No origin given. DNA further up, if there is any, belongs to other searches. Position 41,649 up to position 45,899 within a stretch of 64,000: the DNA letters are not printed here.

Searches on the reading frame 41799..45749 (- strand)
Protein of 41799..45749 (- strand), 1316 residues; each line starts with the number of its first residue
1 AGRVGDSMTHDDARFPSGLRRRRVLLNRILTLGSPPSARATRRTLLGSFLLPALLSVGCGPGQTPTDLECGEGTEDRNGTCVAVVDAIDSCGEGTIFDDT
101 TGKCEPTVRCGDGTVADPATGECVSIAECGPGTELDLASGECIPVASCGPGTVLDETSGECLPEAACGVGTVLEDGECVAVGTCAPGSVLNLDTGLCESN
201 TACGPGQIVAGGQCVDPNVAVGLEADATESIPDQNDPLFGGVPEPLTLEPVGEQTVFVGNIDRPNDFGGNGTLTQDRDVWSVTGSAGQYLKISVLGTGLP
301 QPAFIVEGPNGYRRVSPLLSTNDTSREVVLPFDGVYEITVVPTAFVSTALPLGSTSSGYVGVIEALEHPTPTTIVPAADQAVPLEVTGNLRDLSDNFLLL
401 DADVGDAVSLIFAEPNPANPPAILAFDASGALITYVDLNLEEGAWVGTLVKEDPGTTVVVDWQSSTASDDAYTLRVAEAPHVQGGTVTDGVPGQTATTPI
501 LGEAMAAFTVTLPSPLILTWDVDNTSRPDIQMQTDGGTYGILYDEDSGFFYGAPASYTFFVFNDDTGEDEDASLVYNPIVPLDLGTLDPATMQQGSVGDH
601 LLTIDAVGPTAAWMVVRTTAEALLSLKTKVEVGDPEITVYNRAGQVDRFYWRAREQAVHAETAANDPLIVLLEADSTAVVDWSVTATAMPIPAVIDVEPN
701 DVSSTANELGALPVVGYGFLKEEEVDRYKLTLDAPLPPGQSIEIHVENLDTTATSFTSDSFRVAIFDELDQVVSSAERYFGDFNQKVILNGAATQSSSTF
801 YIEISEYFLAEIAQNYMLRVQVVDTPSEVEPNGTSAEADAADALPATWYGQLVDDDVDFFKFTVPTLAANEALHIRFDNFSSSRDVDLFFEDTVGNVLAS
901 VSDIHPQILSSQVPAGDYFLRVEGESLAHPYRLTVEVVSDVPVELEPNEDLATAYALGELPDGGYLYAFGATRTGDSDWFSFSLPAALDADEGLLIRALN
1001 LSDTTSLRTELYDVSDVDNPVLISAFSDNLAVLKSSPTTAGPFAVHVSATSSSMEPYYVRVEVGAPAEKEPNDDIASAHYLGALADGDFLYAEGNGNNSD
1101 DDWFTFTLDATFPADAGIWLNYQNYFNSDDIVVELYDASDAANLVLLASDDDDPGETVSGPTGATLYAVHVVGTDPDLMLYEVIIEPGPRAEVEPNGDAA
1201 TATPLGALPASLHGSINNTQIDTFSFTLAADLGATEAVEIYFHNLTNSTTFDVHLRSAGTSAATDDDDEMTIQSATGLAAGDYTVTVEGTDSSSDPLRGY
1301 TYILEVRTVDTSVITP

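Call 7: search_protein_families(library=pfam, proteins=[window:41799-45749:-], max_evalue=0.001)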
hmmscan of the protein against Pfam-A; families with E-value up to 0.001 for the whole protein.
window:41799-45749:- (1316 aa): 1 family
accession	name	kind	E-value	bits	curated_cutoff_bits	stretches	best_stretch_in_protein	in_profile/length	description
PF04151.21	PPC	-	8.6e-06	27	25.9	0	856-924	1-70/70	Bacterial pre-peptidase C-terminal domain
